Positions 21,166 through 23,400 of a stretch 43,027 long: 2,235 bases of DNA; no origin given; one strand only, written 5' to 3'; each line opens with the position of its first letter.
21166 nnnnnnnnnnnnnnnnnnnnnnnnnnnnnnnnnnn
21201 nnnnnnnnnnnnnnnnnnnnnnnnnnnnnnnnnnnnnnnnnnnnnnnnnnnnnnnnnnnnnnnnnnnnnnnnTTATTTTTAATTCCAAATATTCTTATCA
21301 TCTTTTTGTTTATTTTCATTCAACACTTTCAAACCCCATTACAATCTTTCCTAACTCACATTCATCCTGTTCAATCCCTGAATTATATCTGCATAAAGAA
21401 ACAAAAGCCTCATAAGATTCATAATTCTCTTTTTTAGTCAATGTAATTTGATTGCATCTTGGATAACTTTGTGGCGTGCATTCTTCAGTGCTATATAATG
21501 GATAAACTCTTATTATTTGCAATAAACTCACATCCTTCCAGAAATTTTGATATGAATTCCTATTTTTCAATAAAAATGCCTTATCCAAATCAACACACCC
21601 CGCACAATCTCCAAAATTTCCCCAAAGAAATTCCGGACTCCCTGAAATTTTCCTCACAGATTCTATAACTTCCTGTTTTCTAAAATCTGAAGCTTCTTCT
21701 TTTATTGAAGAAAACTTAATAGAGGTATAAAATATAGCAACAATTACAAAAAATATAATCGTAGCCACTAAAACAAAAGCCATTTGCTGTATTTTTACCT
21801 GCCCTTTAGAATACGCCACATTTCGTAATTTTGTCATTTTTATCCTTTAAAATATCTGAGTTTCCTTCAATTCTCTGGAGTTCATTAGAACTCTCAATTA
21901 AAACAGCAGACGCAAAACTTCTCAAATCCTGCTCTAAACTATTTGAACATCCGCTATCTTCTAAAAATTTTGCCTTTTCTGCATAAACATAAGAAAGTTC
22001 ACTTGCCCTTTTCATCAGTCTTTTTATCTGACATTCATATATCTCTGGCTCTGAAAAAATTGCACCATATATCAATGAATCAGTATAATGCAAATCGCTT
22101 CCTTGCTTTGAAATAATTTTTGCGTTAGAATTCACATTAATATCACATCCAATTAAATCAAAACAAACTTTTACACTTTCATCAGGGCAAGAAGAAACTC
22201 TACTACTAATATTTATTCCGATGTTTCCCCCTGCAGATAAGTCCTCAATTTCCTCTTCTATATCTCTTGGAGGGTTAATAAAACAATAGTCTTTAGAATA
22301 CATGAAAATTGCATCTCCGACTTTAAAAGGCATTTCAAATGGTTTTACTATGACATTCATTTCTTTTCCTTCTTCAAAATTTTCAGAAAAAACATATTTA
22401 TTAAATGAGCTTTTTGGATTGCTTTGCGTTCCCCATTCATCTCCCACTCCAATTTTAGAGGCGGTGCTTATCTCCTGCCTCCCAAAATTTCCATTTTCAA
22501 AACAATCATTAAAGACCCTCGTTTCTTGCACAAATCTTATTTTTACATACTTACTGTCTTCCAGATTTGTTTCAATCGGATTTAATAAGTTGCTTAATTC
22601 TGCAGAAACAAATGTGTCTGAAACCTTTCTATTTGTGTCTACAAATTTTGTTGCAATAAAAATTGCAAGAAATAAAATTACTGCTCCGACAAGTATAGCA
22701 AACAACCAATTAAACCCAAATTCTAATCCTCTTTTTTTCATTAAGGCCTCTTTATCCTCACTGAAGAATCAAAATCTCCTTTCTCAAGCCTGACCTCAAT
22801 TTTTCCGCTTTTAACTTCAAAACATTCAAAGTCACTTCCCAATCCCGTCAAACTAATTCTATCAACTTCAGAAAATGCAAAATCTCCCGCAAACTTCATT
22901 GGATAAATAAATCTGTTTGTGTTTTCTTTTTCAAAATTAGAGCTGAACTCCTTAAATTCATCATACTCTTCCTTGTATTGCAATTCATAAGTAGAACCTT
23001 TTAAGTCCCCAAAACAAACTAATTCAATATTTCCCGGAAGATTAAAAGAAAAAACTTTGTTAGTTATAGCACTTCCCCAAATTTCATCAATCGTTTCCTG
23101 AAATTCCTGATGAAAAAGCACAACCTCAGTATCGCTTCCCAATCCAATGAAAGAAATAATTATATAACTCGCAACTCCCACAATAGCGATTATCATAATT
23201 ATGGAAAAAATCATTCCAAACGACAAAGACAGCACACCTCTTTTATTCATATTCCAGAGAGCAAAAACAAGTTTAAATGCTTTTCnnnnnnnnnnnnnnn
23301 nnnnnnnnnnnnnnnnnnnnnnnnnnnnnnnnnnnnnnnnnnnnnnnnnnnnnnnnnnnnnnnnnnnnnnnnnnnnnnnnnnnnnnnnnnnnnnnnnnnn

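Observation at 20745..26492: Operon 1: a 698-aa paralogue of the giant protein, a DHH phosphoesterase and four prepilin-like proteins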

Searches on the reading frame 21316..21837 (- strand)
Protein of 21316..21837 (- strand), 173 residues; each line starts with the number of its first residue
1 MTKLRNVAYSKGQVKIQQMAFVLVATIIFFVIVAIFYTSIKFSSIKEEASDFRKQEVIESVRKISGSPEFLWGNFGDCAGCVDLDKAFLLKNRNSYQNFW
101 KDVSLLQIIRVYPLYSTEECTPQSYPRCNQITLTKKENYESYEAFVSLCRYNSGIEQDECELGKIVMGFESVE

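Call 6: search_protein_families(library=pfam, proteins=[window:21316-21837:-], max_evalue=0.1)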
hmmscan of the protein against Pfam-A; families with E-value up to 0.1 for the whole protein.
window:21316-21837:- (173 aa): 1 family
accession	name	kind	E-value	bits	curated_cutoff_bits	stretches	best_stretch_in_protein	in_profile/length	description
PF00344.25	SecY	-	0.071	12.9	32.2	1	18-62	205-249/306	SecY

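Call 7: search_protein_families(library=ncbifam, proteins=[window:21316-21837:-], max_evalue=0.1)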
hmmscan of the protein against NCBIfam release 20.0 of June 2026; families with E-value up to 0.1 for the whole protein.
window:21316-21837:- (173 aa): 2 families
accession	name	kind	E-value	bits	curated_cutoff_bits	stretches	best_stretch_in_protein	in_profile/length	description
NF001842.0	PRK00567.1-3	equivalog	0.016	15.3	146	1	18-63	76-121/147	large-conductance mechanosensitive channel protein MscL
NF045742.1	MPN163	equivalog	0.035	14.3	100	1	17-40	79-102/154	MPN163 family protein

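Call 83: search_solved_structures(query=A4, max_evalue=5)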
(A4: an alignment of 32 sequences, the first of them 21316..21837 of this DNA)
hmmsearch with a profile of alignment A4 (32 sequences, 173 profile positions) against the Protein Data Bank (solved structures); distinct sequences matched with E-value up to 5: 4.
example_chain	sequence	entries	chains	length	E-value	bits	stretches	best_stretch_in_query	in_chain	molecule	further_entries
8v00_D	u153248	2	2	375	0.079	15.8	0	20-54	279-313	Odorant receptor OR10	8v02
5xxu_E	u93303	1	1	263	0.12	15.2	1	86-170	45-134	Ribosomal protein eS4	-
3jbn_F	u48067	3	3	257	0.57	13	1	86-167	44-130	40S ribosomal protein eS4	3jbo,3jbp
3j7a_F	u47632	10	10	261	0.59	13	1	86-167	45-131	40S ribosomal protein eS4 | 40S ribosomal protein S4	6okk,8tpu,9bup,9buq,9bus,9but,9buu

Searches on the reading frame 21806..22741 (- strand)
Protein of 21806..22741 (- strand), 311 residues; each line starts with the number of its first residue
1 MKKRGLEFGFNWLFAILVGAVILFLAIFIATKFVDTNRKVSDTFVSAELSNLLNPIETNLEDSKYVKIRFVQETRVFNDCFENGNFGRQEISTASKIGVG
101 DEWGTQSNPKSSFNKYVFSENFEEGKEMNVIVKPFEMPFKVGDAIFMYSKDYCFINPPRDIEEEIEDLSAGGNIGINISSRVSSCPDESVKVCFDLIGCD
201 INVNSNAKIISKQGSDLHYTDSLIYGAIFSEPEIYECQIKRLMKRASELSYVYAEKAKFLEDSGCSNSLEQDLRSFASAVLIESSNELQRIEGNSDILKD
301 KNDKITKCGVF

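Call 6: search_protein_families(library=pfam, proteins=[window:21806-22741:-], max_evalue=0.1)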
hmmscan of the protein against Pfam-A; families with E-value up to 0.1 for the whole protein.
window:21806-22741:- (311 aa): 1 family
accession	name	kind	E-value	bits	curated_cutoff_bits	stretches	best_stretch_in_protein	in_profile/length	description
PF11021.13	DUF2613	-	0.04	14.5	22.1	1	15-54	9-48/55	Protein of unknown function (DUF2613)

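Call 7: search_protein_families(library=ncbifam, proteins=[window:21806-22741:-], max_evalue=0.1)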
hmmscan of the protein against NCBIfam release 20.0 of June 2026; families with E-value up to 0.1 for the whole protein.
window:21806-22741:- (311 aa): 0 families

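Call 36: search_solved_structures(query=A3, max_evalue=10)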
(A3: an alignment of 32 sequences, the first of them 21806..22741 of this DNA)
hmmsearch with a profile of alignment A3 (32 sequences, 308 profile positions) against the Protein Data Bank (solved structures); distinct sequences matched with E-value up to 10: 4.
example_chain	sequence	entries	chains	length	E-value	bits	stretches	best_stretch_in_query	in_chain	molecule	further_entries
1v2i_A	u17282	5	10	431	0.77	12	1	109-155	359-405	hemagglutinin-neuraminidase glycoprotein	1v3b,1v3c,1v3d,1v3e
4wef_A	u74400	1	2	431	0.79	11.9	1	109-155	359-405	Hemagglutinin-neuraminidase glycoprotein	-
9yq6_A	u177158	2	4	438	0.88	11.8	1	109-154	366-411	Hemagglutinin-neuraminidase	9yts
9b2w_D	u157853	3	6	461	0.96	11.6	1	109-154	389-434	Hemagglutinin-neuraminidase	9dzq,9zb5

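Call 47: find_homologous_proteins(query=window:21806-22741:-)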
Query window:21806-22741:- (311 aa): 281 proteins with E <= 0.001 among 2167 candidates; the best 120 are listed.
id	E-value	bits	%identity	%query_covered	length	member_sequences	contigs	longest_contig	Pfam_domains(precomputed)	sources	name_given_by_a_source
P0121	1.5e-202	689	100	100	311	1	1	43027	-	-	-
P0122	8.7e-120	418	62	100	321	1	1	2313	-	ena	-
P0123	1.3e-119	417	60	99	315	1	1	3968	-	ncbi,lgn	-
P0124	2.4e-119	416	60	100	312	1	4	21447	-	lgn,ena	-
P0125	2.2e-118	413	61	100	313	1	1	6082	-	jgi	jgi:hypothetical protein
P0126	2.4e-115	403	57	99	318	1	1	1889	-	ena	-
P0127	2.5e-115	403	58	99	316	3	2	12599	-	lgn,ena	-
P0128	3.2e-115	403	57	100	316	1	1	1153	-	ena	-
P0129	6.5e-115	402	57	100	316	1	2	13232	-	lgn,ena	-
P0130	7.9e-115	401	57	100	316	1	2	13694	-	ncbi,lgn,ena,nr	ncbi:hypothetical protein EXS72_02395 [Candidatus Pacearchaeota archaeon]|nr:hypothetical protein [C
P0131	5.0e-114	399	57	99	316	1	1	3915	-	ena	-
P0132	6.7e-114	398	57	100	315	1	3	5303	-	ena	-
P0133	1.1e-113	398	58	98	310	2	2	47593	-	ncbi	-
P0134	1.5e-113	397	57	100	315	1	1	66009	-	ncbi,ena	-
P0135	2.0e-113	397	58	100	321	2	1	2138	-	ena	-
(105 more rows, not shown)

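Call 59: predict_structure(alignment_id=A6)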
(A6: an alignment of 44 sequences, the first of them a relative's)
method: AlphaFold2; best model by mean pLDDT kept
length: 311 residues; sequences in the alignment: 44
mean_pLDDT: 87.0   pTM: 0.81
mean pLDDT of the five models: 87.0, 86.1, 83.5, 83.4, 82.3
residues with pLDDT >= 90: 185; 70-90: 90; 50-70: 29; < 50: 7
segments of 3 or more residues with pLDDT < 50: 1-3, 56-59
pLDDT, mean of each block of 10 residues (from residue 1): 55 85 78 65 75 59 79 92 90 80 85 93 93 91 94 97 92 92 95 95 97 96 96 97 95 91 83 95 95 94 76 51
secondary structure, 60 per line:
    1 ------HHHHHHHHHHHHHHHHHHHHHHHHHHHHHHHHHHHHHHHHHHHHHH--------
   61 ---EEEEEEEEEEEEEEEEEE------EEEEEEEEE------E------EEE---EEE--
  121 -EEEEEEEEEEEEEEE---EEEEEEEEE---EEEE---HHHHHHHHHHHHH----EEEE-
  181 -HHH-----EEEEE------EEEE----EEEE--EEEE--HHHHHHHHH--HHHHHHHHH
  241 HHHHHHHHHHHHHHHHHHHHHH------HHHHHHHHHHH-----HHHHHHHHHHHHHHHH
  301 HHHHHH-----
elements in order: H7-52 E64-81 E88-96 E110-112 E116-118 E122-136 E140-148 E152-155 H159-171 E176-179 E190-194 E201-204 E209-212 E215-218 H221-229 H232-262 H269-279 H285-306

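Call 62: fold_search(model_id=the predicted structure, library=pdb)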
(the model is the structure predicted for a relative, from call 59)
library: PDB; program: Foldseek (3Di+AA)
matches with E <= 10: 585; with E <= 0.001: 0
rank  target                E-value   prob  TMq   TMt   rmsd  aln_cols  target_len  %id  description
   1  4r5k_A                1.3e-01  0.18  0.21  0.27  16.4       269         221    8  Crystal structure of the DnaK C-terminus (Dnak-SBD-B) (released 2014-09-10)
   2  6zhi_C                1.4e-01  0.25  0.23  0.31  16.0       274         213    6  Structure of the Plasmodium falciparum Hsp70-x substrate binding domain in complex with hydrophobic peptide (released 2020-09-09)
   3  4r5j_A                1.5e-01  0.16  0.20  0.27  15.8       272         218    8  Crystal structure of the DnaK C-terminus (Dnak-SBD-A) (released 2014-09-10)
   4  7d56_A                1.9e-01  0.03  0.09  0.05  22.4       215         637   10  Structure of the peptidylarginine deiminase type III (PAD3) in complex with Cl-amidine (released 2021-06-02)
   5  3dpo_B                2.6e-01  0.11  0.20  0.25  17.3       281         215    8  Crystal structure of the substrate binding domain of E. coli DnaK in complex with a short pyrrhocoricin-derived inhibi (released 2009-03-10)
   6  7d56_C                2.8e-01  0.03  0.09  0.05  21.4       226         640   10  Structure of the peptidylarginine deiminase type III (PAD3) in complex with Cl-amidine (released 2021-06-02)
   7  4r5i_A                2.9e-01  0.13  0.20  0.26  15.6       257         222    8  Crystal structure of the DnaK C-terminus with the substrate peptide NRLLLTG (released 2014-09-10)
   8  9dix_B                3.1e-01  0.04  0.08  0.11  15.0       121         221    7  HCMV gH/UL116/UL141 3-mer complex, ectodomain (released 2024-11-20)
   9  4r5j_B                3.3e-01  0.12  0.19  0.24  17.2       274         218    8  Crystal structure of the DnaK C-terminus (Dnak-SBD-A) (released 2014-09-10)
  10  4e81_B                3.3e-01  0.11  0.19  0.25  16.9       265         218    9  Crystal structure of the substrate binding domain of E.coli DnaK in complex with a short apidaecin peptide (released 2012-05-30)
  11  2nrw                  3.7e-01  0.06  0.12  0.18  18.8       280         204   11  Crystal structure of the C terminal half of UvrC (released 2007-02-06)
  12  4ezq_A                3.9e-01  0.11  0.20  0.27  16.9       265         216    8  Crystal structure of the substrate binding domain of E.coli DnaK in complex with the C-terminal part of pyrrhocoricin  (released 2013-04-17)
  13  1dkz_A                4.2e-01  0.11  0.20  0.26  16.3       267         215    8  THE SUBSTRATE BINDING DOMAIN OF DNAK IN COMPLEX WITH A SUBSTRATE PEPTIDE, DETERMINED FROM TYPE 1 NATIVE CRYSTALS (released 1996-12-07)
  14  4r5k_B                5.3e-01  0.09  0.21  0.27  16.0       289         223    8  Crystal structure of the DnaK C-terminus (Dnak-SBD-B) (released 2014-09-10)
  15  4r5j_C                5.3e-01  0.09  0.20  0.25  16.2       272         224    9  Crystal structure of the DnaK C-terminus (Dnak-SBD-A) (released 2014-09-10)
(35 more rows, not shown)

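Call 93: fold_search(model_id=the predicted structure, library=viral)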
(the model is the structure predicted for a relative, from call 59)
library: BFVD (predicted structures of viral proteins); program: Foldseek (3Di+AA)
matches with E <= 10: 737; with E <= 0.001: 0
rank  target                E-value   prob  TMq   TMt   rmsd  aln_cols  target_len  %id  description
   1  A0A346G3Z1            4.6e-02  0.11  0.16  0.16  24.8       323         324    9  (no name in the UniProt tables at hand)
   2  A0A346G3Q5            5.2e-02  0.06  0.07  0.09  16.0       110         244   15  (no name in the UniProt tables at hand)
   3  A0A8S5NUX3            5.2e-02  0.05  0.08  0.12  15.7       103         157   10  Uncharacterized protein [Siphoviridae sp. ctnMb19]
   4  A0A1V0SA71            5.5e-02  0.05  0.11  0.07  22.9       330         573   10  Uncharacterized protein [Catovirus CTV1]
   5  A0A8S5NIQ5            7.0e-02  0.05  0.09  0.14  21.1       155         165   12  Single stranded DNA binding protein [Siphoviridae sp. ctsMn4]
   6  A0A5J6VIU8            1.1e-01  0.10  0.14  0.17  27.0       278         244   13  DUF3592 domain-containing protein [Megaviridae environmental sample]
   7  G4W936                1.8e-01  0.05  0.09  0.18  12.7       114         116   12  Single-stranded DNA-binding protein [Tetrasphaera phage TJE1]
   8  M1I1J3                1.8e-01  0.05  0.10  0.14  18.7       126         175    8  (no name in the UniProt tables at hand)
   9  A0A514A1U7            1.9e-01  0.08  0.10  0.20  17.4       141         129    8  Uncharacterized protein [Aeromonas phage LAh10]
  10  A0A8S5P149            1.9e-01  0.04  0.08  0.14  18.7       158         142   13  Uncharacterized protein [Myoviridae sp. ctLnO19]
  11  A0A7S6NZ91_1          2.0e-01  0.11  0.11  0.05  17.4       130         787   12  Peptidase S74 domain-containing protein [Bathycoccus sp. RCC716 virus 2]
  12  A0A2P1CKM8            2.0e-01  0.06  0.11  0.11   9.9       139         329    6  Uncharacterized protein [Pantoea phage vB_PagS_Vid5]
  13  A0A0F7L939            2.0e-01  0.06  0.09  0.14  12.5       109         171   13  Single-stranded DNA-binding protein [uncultured marine virus]
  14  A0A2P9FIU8            2.3e-01  0.15  0.09  0.14  16.9        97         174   18  (no name in the UniProt tables at hand)
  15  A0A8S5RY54            2.3e-01  0.06  0.09  0.15  14.3       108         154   10  Single-stranded DNA-binding protein [Myoviridae sp. ctNQV2]
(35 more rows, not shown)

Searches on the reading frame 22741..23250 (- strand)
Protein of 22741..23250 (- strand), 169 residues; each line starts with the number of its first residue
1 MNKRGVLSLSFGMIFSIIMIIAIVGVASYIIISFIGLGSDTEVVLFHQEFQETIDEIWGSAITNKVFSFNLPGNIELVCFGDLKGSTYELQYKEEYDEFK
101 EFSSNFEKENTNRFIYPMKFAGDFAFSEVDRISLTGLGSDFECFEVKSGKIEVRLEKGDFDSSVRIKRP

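Call 6: search_protein_families(library=pfam, proteins=[window:22741-23250:-], max_evalue=0.1)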
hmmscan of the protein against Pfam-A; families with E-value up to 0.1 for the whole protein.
window:22741-23250:- (169 aa): 0 families

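Call 7: search_protein_families(library=ncbifam, proteins=[window:22741-23250:-], max_evalue=0.1)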
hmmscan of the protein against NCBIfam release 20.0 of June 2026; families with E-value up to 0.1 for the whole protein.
window:22741-23250:- (169 aa): 1 family
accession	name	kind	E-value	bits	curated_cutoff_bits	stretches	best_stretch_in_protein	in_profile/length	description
TIGR04251.1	SCM_rSAM_ScmF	equivalog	0.041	13.3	400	1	17-81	246-310/353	SynChlorMet cassette radical SAM/SPASM protein ScmF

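Call 43: search_protein_families(library=pfam, alignment_id=A2, max_evalue=1)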
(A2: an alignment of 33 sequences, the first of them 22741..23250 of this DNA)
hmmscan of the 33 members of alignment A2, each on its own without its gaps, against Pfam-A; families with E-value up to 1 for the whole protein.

A. member 1, window:22741-23250:- (169 aa): 1 family
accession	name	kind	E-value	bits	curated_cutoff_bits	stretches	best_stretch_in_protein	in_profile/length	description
PF07019.17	EMC6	-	0.12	13.3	23.3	1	4-69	6-73/81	EMC6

B. families by the number of members that match (of 33 scanned): 18 families
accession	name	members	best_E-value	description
PF22852.1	SoxE_N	5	0.031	Sulfocyanin, N-terminal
PF07019.17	EMC6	3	0.019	EMC6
PF17260.7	DUF5326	3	0.041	Family of unknown function (DUF5326)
PF11346.13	DUF3149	2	0.16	Protein of unknown function (DUF3149)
PF11912.13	CfaA_B_C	2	0.19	Counting factor-associated protein A/B/C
PF23906.1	DUF7248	1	0.029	Family of unknown function (DUF7248)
PF19044.6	P-loop_TraG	1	0.036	TraG P-loop domain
PF21388.2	SPATA2_PUB-like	1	0.11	Spermatogenesis-associated protein 2, PUB-like domain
PF08114.16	PMP1_2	1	0.12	ATPase proteolipid family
PF03372.29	Exo_endo_phos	1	0.15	Endonuclease/Exonuclease/phosphatase family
PF10917.13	Fungus-induced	1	0.15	Fungus-induced protein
PF06024.17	Orf78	1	0.18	Orf78 (ac78)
PF04888.17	SseC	1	0.19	Secretion system effector C (SseC) like family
PF13800.11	Sigma_reg_N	1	0.22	Sigma factor regulator N-terminal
PF17461.7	DUF5423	1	0.25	Family of unknown function (DUF5423)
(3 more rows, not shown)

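Call 82: search_solved_structures(query=A2, max_evalue=5)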
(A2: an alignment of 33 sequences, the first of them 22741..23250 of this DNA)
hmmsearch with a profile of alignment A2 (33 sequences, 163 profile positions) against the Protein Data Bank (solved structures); distinct sequences matched with E-value up to 5: 10.
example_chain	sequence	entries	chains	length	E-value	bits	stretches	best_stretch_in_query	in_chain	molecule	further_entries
8pfb_G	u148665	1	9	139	0.13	15.3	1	13-56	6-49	Type IV pilin PilE1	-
9mla_D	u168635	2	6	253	0.18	14.9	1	13-69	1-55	Transmembrane protein,Fibritin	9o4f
9nnd_a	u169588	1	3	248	0.2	14.7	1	13-69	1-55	Endogenous retrovirus group K member 7 Pol protein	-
2a8h_A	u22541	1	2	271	0.29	14.2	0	55-85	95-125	ADAM 17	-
3e8r_A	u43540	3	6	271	0.3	14.2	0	54-85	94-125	ADAM 17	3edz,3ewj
2oi0_A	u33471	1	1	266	0.4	13.7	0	54-85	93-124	TNF- a Converting Enzyme (TACE)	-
2i47_A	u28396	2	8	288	0.41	13.7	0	54-85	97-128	ADAM 17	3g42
1zxc_A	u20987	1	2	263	0.52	13.4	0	54-85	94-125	ADAM 17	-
3kmc_A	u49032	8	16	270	0.98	12.5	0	54-85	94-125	TNF-alpha-converting enzyme | Disintegrin and metalloproteinase domain-containing protein 17 | TACE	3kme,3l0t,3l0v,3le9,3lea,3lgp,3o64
9o54_A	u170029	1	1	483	1.4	12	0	55-85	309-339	Disintegrin and metalloproteinase domain-containing protein 17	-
